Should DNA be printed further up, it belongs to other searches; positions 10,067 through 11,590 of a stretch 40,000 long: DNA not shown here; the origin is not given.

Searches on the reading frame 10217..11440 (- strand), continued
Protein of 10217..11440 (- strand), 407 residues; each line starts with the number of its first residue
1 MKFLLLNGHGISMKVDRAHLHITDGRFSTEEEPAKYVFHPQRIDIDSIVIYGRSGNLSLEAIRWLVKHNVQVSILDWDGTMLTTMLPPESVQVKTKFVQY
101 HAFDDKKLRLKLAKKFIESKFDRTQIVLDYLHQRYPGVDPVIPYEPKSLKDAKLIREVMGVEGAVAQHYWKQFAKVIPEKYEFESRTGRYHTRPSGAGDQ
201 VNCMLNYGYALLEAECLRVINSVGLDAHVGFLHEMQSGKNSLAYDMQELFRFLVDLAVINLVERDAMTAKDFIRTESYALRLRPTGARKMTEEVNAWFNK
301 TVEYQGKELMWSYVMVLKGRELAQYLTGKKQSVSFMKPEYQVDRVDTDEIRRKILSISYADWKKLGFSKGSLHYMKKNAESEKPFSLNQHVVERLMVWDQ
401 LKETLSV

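Call 69: search_protein_families(library=padloc, proteins=[L037:11382-12476:+, L044:12165-15767:+, L045:11572-13464:+, L045:14257-16143:-, L051:4475-9406:+, L062:3309-7817:-, L066:3942-6803:-, L066:6805-8814:-, L066:8842-10923:-, L079:11154-13439:-], max_evalue=0.00001)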
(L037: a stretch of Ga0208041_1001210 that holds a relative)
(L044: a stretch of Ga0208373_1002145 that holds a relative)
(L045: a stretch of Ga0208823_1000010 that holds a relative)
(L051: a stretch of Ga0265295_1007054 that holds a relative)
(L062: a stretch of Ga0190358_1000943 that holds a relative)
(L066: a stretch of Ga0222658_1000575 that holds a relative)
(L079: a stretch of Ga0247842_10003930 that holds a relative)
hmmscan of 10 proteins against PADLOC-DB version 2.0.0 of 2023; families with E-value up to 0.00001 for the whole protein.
L037:11382-12476:+ (364 aa): 56 families (the best 25 are shown)
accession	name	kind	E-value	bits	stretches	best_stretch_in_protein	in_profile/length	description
PDLC03378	MTase_II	-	3.9e-84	280.9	1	9-359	3-335/344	Type II methyltransferase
PDLC03234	MTase_II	-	4e-63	211.9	2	9-192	5-186/375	Type II methyltransferase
PDLC00033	DruM2|DruM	-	6.9e-62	207.8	1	9-354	22-364/368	DNA cytosine methylase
PDLC03326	MTase_II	-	1.2e-56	190.7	2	9-190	5-186/412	Type II methyltransferase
PDLC02651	DrmMII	-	3.2e-52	175.7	1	10-353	4-356/371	DrmMII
PDLC03237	MTase_II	-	3e-46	155.9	2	11-191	796-978/1036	Type II methyltransferase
PDLC03272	MTase_II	-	1.7e-44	150.6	1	8-358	74-394/407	Type II methyltransferase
PDLC02648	DrmMII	-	3.1e-43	146.3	2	6-183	19-228/468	DrmMII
PDLC00026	DruM2|DruM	-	5.1e-39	132.7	2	9-188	5-177/336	DNA cytosine methylase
PDLC03279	MTase_II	-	2.7e-36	123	1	10-355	4-354/587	Type II methyltransferase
PDLC03343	MTase_II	-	6.7e-36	122.2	2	7-187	4-174/462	Type II methyltransferase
PDLC00027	DruM2|DruM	-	9.6e-36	121.9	2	8-185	11-176/361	DNA cytosine methylase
PDLC00030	DruM2|DruM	-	4.5e-34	116.2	1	9-360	6-370/380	DNA cytosine methylase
PDLC02650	DrmMII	-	1.7e-32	110.9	2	146-352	209-416/435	DrmMII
PDLC03270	MTase_II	-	4.2e-32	109.4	2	9-206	1-191/309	Type II methyltransferase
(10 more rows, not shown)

L044:12165-15767:+ (1200 aa): 0 families

L045:11572-13464:+ (630 aa): 2 families
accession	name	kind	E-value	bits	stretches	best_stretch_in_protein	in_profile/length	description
PDLC02907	TPR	-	2.5e-09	34.2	0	95-162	613-680/864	-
PDLC01092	C3a198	-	1.2e-06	25.8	0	179-288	249-361/523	TPR protein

L045:14257-16143:- (628 aa): 0 families

L051:4475-9406:+ (1643 aa): 0 families

L062:3309-7817:- (1502 aa): 0 families

L066:3942-6803:- (953 aa): 3 families
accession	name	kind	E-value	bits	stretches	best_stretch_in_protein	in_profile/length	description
PDLC03649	REase_III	-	0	1113.5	1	1-950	2-969/973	Type III restriction enzyme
PDLC03647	REase_III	-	2.1e-101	338.7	1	6-932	5-966/989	Type III restriction enzyme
PDLC03648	REase_III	-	1e-07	28.5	1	486-539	312-362/871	Type III restriction enzyme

L066:6805-8814:- (669 aa): 27 families (the best 25 are shown)
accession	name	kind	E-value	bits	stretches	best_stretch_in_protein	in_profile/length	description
PDLC03641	MTase_III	-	1.3e-201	669.6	1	2-669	4-657/657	Type III methyltransferase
PDLC03634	MTase_III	-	5.9e-150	499.1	1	4-649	4-607/621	Type III methyltransferase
PDLC03637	MTase_III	-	3.5e-99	330.8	1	15-484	49-489/513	Type III methyltransferase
PDLC03644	MTase_III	-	5.9e-98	326.9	1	57-442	4-384/542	Type III methyltransferase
PDLC03636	MTase_III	-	1.3e-69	233.5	2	169-442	92-396/575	Type III methyltransferase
PDLC03640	MTase_III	-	2.8e-61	205.7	2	92-254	42-202/654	Type III methyltransferase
PDLC03642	MTase_III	-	5.2e-60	201.6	1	47-476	36-431/528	Type III methyltransferase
PDLC03635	MTase_III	-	2.9e-53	179.6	3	165-261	260-360/708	Type III methyltransferase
PDLC03643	MTase_III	-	1.9e-48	163.7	1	177-443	1-270/465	Type III methyltransferase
PDLC03638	MTase_III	-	1.8e-47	160.2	2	162-424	420-656/816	Type III methyltransferase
PDLC03639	MTase_III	-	7.2e-43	144.8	3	168-288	139-253/639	Type III methyltransferase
PDLC03354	MTase_II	-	1.8e-42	143.8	1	72-426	35-363/425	Type II methyltransferase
PDLC03278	MTase_II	-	2.3e-37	127.3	2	318-484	228-381/390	Type II methyltransferase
PDLC03300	MTase_II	-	3.2e-33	113.1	2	91-254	9-166/302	Type II methyltransferase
PDLC03646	MTase_III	-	3.5e-28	96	3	165-248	513-594/1057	Type III methyltransferase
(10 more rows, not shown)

L066:8842-10923:- (693 aa): 29 families (the best 25 are shown)
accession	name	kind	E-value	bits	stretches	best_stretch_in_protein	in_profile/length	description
PDLC02693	Orf5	-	4.2e-175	581.8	1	11-550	2-542/543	Orf5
PDLC02702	Orf5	-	1.2e-100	335.8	1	18-552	3-543/543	Orf5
PDLC04157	HEC-06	-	5.3e-73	244.5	1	15-551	20-556/558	-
PDLC04155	HEC-06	-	5.5e-68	227.8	1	7-552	11-560/562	-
PDLC04154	HEC-06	-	1e-67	227.1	1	2-551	8-565/569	-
PDLC02700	Orf5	-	5.9e-55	185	1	16-550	10-555/555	Orf5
PDLC02687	Orf5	-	6.5e-55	184.9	1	1-535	1-543/543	Orf5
PDLC02695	Orf5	-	7.1e-41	138.3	1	2-549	4-600/601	Orf5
PDLC02691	Orf5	-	1.7e-40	137.2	1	16-550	19-579/579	Orf5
PDLC02701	Orf5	-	2.8e-31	106.7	2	19-301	21-328/596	Orf5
PDLC02692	Orf5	-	6.2e-31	105.7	1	18-551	8-557/558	Orf5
PDLC04945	PDC-S18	-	1.8e-30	104.3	1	557-686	172-301/302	-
PDLC04946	PDC-S18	-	2.4e-27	93.9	1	545-689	196-323/365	-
PDLC02686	Orf5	-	4.2e-24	83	1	17-550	20-566/566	Orf5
PDLC03655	mREase_IV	-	2.6e-23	80.4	2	180-472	216-523/629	Type IV methyl-directed restriction enzyme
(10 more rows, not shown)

L079:11154-13439:- (761 aa): 0 families

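Call 71: find_encoding_contigs(protein=P0241, flank=10000, max_places=5)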
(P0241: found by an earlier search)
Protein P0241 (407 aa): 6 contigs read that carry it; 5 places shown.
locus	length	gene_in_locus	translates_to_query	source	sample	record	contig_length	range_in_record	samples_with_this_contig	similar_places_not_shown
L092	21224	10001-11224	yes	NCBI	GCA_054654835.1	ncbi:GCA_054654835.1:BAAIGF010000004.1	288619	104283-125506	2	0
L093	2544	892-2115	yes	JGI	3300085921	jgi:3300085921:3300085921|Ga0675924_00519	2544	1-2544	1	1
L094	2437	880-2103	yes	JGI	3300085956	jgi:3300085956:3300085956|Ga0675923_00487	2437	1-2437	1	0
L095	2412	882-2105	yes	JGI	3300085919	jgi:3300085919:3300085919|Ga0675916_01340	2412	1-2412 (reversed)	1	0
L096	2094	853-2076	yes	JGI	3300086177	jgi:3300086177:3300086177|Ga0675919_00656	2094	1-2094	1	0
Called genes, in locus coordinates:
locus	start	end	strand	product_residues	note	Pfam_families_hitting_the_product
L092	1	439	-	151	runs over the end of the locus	PF09879:EhaF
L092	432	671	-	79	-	PF09880:EhaE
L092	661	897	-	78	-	PF09881:EhaD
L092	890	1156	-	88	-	PF09882:EhaC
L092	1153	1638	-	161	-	PF26645:EhaB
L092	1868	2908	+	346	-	PF01594:AI-2E_transport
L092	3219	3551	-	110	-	PF09858:DUF2085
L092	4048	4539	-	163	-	-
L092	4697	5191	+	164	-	PF22522:DUF6998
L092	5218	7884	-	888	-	PF03175:DNA_pol_B_2, PF00136:DNA_pol_B (faint)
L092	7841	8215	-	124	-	-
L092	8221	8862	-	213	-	-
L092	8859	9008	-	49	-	-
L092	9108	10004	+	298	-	-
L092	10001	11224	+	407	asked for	PF01867:Cas_Cas1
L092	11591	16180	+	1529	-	-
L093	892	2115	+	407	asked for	PF01867:Cas_Cas1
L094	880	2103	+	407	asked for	PF01867:Cas_Cas1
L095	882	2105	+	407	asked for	PF01867:Cas_Cas1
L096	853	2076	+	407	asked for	PF01867:Cas_Cas1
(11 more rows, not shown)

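Call 72: search_protein_families(library=ncbifam, proteins=[window:10217-11440:-], max_evalue=0.001)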
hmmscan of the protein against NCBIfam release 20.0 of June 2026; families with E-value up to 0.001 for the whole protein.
window:10217-11440:- (407 aa): 9 families
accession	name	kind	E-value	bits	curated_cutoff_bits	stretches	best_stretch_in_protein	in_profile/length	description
TIGR00287.1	cas1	equivalog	4.4e-62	210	71.7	1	43-331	33-324/327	CRISPR-associated endonuclease Cas1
NF049935.1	cas4g_cas1g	exception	2e-43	148.7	560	1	22-332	228-539/546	CRISPR-associated endonuclease Cas4g/Cas1g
TIGR03640.1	cas1_DVULG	exception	6.2e-40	137.4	385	1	44-329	38-331/340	type I-C CRISPR-associated endonuclease Cas1c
TIGR03641.1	cas1_HMARI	exception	1.1e-39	136.6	304.1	1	44-335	33-320/324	type I-B CRISPR-associated endonuclease Cas1b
TIGR04093.1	cas1_CYANO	exception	5.8e-38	130.7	385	1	35-303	31-296/334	type I-D CRISPR-associated endonuclease Cas1d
TIGR03983.1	cas1_MYXAN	equivalog_domain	1.6e-26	93.1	358.05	1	44-295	46-301/347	type I-MYXAN CRISPR-associated endonuclease Cas1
TIGR03639.1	cas1_NMENI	exception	4.5e-20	72.1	120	1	43-269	33-239/278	type II CRISPR-associated endonuclease Cas1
TIGR04329.1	cas1_PREFRAN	exception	2.8e-17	62.8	300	1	103-305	98-289/317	type V CRISPR-associated endonuclease Cas1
TIGR03638.1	cas1_ECOLI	exception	4.5e-15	55.6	215.6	1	150-256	125-225/269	type I-E CRISPR-associated endonuclease Cas1e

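Call 75: search_protein_families(library=padloc, proteins=[L079:14456-17605:-, L089:1802-4294:+, L058:7052-9040:+, L053:11367-13094:-, L059:2691-4361:-, L078:12163-13734:+, L078:13734-16010:+, L047:5354-6763:-, L023:10672-11979:+, L081:14919-17099:+], max_evalue=0.00001)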
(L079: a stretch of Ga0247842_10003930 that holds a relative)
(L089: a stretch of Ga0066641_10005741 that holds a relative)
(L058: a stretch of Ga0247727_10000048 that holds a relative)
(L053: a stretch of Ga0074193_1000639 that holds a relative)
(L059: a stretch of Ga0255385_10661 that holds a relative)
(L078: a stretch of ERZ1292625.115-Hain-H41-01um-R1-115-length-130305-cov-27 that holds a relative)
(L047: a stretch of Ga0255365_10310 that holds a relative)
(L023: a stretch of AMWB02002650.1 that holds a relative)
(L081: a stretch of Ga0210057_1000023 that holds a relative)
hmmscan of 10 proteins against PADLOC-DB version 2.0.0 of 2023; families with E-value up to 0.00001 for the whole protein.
L079:14456-17605:- (1049 aa): 6 families
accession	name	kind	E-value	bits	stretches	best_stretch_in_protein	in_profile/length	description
PDLC03040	REase_I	-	2.8e-178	592.9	1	35-1023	32-1010/1029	Type I restriction enzyme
PDLC03044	REase_I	-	2.3e-87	292.1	1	67-791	57-781/1034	Type I restriction enzyme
PDLC03041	REase_I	-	1.1e-76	256.8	2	233-709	281-748/1099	Type I restriction enzyme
PDLC03048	REase_I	-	2.1e-47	159.8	1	115-1010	88-965/976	Type I restriction enzyme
PDLC03046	REase_I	-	5.3e-19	65.7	1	617-712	651-752/1025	Type I restriction enzyme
PDLC03045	REase_I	-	9.4e-19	64.9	1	289-681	283-671/995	Type I restriction enzyme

L089:1802-4294:+ (830 aa): 26 families (the best 25 are shown)
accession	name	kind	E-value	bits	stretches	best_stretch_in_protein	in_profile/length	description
PDLC03027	MTase_I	-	0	1263.6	1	28-830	1-810/810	Type I methyltransferase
PDLC03032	MTase_I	-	1.2e-299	994.9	1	28-826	1-784/1001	Type I methyltransferase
PDLC03022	MTase_I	-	4.1e-182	605.7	2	107-826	111-841/857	Type I methyltransferase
PDLC03031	MTase_I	-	3.3e-118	394.1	2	73-828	75-833/834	Type I methyltransferase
PDLC03039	MTase_I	-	1.1e-59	200.2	1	111-474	101-454/708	Type I methyltransferase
PDLC03038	MTase_I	-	2.3e-58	195.8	1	31-477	5-459/896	Type I methyltransferase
PDLC03033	MTase_I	-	1.5e-53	180.5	1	154-477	169-501/541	Type I methyltransferase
PDLC03028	MTase_I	-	2.6e-53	179.4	1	97-480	810-1201/1236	Type I methyltransferase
PDLC03020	MTase_I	-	7e-53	178.2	2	162-384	160-392/410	Type I methyltransferase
PDLC03019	MTase_I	-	5.2e-51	172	2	139-476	125-465/932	Type I methyltransferase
PDLC03029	MTase_I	-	9.6e-50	167.7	1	137-675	130-654/661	Type I methyltransferase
PDLC03021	MTase_I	-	5.7e-46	155.3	1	154-478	135-461/491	Type I methyltransferase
PDLC03026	MTase_I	-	9.7e-46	154.9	1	32-455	3-426/487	Type I methyltransferase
PDLC04134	mad2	-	8e-45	151.6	1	30-438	136-486/492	mads_2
PDLC03035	MTase_I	-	6e-42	142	1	30-559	5-548/653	Type I methyltransferase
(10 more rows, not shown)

L058:7052-9040:+ (662 aa): 0 families

L053:11367-13094:- (575 aa): 6 families
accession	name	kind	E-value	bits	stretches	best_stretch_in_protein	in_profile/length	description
PDLC03663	mREase_IV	-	1.2e-68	230.1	1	198-556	172-527/544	Type IV methyl-directed restriction enzyme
PDLC04796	PDC-S02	-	9.6e-17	59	1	418-557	223-362/390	-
PDLC03657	mREase_IV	-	3.6e-12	44.2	1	461-555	197-294/317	Type IV methyl-directed restriction enzyme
PDLC04806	PDC-S02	-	1e-10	39.4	1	435-566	182-314/324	-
PDLC04815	PDC-S02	-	1.4e-07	29.1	1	442-529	209-293/346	-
PDLC03203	mREase_II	-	2.4e-07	28.3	1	442-562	256-381/393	Type II methyl-directed restriction enzyme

L059:2691-4361:- (556 aa): 0 families

L078:12163-13734:+ (523 aa): 26 families (the best 25 are shown)
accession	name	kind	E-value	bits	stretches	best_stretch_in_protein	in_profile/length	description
PDLC03644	MTase_III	-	6e-168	558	1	1-521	1-540/542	Type III methyltransferase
PDLC03634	MTase_III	-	5.5e-105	350.6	1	4-413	60-463/621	Type III methyltransferase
PDLC03640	MTase_III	-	7e-101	336.5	2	1-186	1-199/654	Type III methyltransferase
PDLC03641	MTase_III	-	2e-85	285.7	1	4-396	68-459/657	Type III methyltransferase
PDLC03642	MTase_III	-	1.1e-75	253.3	1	34-435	79-449/528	Type III methyltransferase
PDLC03637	MTase_III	-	6.4e-63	211.2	1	6-428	89-496/513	Type III methyltransferase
PDLC03636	MTase_III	-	1.3e-58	197.2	2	100-407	88-416/575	Type III methyltransferase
PDLC03639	MTase_III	-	3.3e-50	169.1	2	34-264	84-295/639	Type III methyltransferase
PDLC03635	MTase_III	-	5.4e-48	162.2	2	103-404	263-580/708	Type III methyltransferase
PDLC03643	MTase_III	-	5.2e-36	122.7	1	112-387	1-270/465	Type III methyltransferase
PDLC03638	MTase_III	-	5.9e-36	122.1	2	105-402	428-683/816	Type III methyltransferase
PDLC03646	MTase_III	-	1.2e-34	117.3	2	243-404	689-844/1057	Type III methyltransferase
PDLC03354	MTase_II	-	1.4e-33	114.5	1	37-398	55-384/425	Type II methyltransferase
PDLC03645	MTase_III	-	1e-32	111.1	2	31-181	133-269/709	Type III methyltransferase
PDLC03278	MTase_II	-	5.8e-31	106.3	2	46-186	7-122/390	Type II methyltransferase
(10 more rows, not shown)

L078:13734-16010:+ (758 aa): 4 families
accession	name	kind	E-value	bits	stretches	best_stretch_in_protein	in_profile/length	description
PDLC03650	REase_III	-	2.8e-93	311.9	2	2-448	3-469/898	Type III restriction enzyme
PDLC03653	REase_III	-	1.5e-71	239.7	2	187-441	245-509/883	Type III restriction enzyme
PDLC03647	REase_III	-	3e-15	53.5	1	51-289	90-296/989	Type III restriction enzyme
PDLC03648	REase_III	-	3.8e-11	39.8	1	200-419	131-372/871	Type III restriction enzyme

L047:5354-6763:- (469 aa): 0 families

L023:10672-11979:+ (435 aa): 0 families

L081:14919-17099:+ (726 aa): 0 families

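Call 76: search_protein_families(library=pfam, proteins=[L016:11354-15052:-, L024:3390-5948:-, L044:12165-15767:+, L051:4475-9406:+, L062:3309-7817:-, L079:11154-13439:-, L029:8174-10696:-, L045:14257-16143:-], max_evalue=0.001)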
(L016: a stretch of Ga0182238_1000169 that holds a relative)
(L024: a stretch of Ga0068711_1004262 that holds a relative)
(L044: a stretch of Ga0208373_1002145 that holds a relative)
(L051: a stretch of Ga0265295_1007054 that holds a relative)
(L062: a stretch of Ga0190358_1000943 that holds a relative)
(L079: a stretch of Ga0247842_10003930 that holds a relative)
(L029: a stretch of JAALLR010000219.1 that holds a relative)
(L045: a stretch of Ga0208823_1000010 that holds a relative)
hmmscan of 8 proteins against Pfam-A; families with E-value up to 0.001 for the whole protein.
L016:11354-15052:- (1232 aa): 10 families
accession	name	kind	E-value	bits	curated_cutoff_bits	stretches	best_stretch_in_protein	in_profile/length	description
PF04471.18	Mrr_cat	-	3.2e-11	43.8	21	1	30-141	6-112/115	Restriction endonuclease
PF23414.1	Beta-prop_EML_2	-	1.6e-09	38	90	1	670-740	42-112/266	Echinoderm microtubule-associated protein second beta-propeller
PF05729.18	NACHT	-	1.1e-06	29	26.7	1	217-344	3-135/167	NACHT domain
PF13599.13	Pentapeptide_4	-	2.3e-06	28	38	1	609-665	13-69/78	Pentapeptide repeat region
PF00805.28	Pentapeptide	-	1e-05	25.4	20.2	1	609-639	8-38/40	Pentapeptide repeats (8 copies)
PF24817.1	WD40_WDHD1_1st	-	1.5e-05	24.8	109.9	0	651-757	70-176/291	WDHD1 first WD40 domain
PF24883.2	NPHP3_N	-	3.7e-05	24.4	24.8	0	287-338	112-164/164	Nephrocystin 3, N-terminal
PF13156.12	Mrr_cat_2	-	8.1e-05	22.9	22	1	32-149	5-119/127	Restriction endonuclease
PF24807.1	WD40_CDC20-Fz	-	0.00046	20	200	0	669-737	53-119/292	CDC20/Fizzy WD40 domain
PF13401.12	AAA_22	-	0.00084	20.1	27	0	213-328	4-109/130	AAA domain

L024:3390-5948:- (852 aa): 0 families

L044:12165-15767:+ (1200 aa): 0 families

L051:4475-9406:+ (1643 aa): 3 families
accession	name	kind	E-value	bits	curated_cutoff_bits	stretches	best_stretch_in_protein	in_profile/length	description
PF00931.28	NB-ARC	-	9.7e-24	84.4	23.5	1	275-486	5-226/248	NB-ARC domain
PF17908.6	APAF1_C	-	1.4e-05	25.5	22.8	1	616-667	1-52/135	APAF-1 helical domain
PF04363.17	DUF496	-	0.00062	20.3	23.2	0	1253-1301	11-59/93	Protein of unknown function (DUF496)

L062:3309-7817:- (1502 aa): 0 families

L079:11154-13439:- (761 aa): 0 families

L029:8174-10696:- (840 aa): 11 families
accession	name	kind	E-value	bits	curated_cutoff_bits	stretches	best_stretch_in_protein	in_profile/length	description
PF13426.13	PAS_9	-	1.8e-41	141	27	3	368-467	5-103/103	PAS domain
PF00989.32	PAS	-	3.6e-36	124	22.6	3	355-465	2-113/113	PAS fold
PF02518.31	HATPase_c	-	2.6e-31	108.8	26.4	1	726-836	2-110/111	Histidine kinase-, DNA gyrase B-, and HSP90-like ATPase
PF08447.18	PAS_3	-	2.7e-27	95.3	25.6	2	377-457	2-83/89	PAS fold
PF08448.16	PAS_4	-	1.1e-24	87.2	23.1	3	497-593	13-109/110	PAS fold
PF00512.31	HisKA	-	1.4e-21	76.7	26.9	1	611-678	1-65/66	His Kinase A (phospho-acceptor) domain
PF13188.13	PAS_8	-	9.6e-20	70.2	21.8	2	354-417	1-63/65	PAS domain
PF24820.1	Diguanyl_cycl_sensor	-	2.9e-09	37.3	28.1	1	495-582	12-103/109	Diguanylate cyclase-like sensor domain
PF01590.32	GAF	-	2.6e-08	34.9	22.4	1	47-159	7-113/133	GAF domain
PF13185.12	GAF_2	-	1.1e-07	32.6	28.6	1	47-153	9-110/136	GAF domain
PF14598.12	PAS_11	-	6e-06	26.6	25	0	371-455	9-92/109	PAS domain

L045:14257-16143:- (628 aa): 0 families

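Call 82: search_protein_families(library=pfam, proteins=[L079:17630-18922:-, L079:13723-14439:+, L079:3443-4936:+, L079:1976-3049:-, L079:435-1979:-], max_evalue=0.01)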
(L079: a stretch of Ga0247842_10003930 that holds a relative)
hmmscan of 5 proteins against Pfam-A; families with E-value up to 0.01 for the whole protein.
L079:17630-18922:- (430 aa): 1 family
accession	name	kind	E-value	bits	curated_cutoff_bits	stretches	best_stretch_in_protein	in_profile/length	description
PF01420.25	Methylase_S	-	3.8e-20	73.2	22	2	9-186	2-167/168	Type I restriction modification DNA specificity domain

L079:13723-14439:+ (238 aa): 4 families
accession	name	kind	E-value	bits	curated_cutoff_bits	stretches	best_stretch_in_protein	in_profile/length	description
PF04002.20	RadC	-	1.6e-46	157.6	22.1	1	118-236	1-119/121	RadC-like JAB domain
PF20582.4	UPF0758_N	-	2.4e-28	98.4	27.1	1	20-96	1-77/77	UPF0758 N-terminal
PF00633.29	HHH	-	4.5e-05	23.5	24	1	73-99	2-28/30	Helix-hairpin-helix motif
PF14464.11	Prok-JAB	-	0.003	17.9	25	1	168-209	50-94/114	Prokaryotic homologs of the JAB domain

L079:3443-4936:+ (497 aa): 0 families

L079:1976-3049:- (357 aa): 1 family
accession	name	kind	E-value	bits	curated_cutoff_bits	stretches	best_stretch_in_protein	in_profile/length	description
PF02355.23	SecD_SecF_C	-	2.6e-21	76.3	20.5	1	194-345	32-187/189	Protein export membrane protein SecD/SecF, C-terminal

L079:435-1979:- (514 aa): 2 families
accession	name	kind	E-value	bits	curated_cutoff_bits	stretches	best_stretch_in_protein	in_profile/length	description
PF02355.23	SecD_SecF_C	-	2.3e-13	50.4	20.5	1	336-498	12-173/189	Protein export membrane protein SecD/SecF, C-terminal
PF13180.12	PDZ_2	-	0.0037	17.9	27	1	31-82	12-63/80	PDZ domain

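Call 93: find_related_loci(query=A2, collection=viral_contigs, flank=10000)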
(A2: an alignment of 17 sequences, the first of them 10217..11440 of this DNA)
Query A2 (407 aa) in viral_contigs; peptide patterns used: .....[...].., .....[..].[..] (x = any residue, [..] = any of these).
12 stretches matched a pattern; 1 encode a relative of the query (tblastn E <= 1e-3); 1 distinct loci.
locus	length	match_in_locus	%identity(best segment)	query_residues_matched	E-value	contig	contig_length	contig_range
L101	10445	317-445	67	357-399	4e-15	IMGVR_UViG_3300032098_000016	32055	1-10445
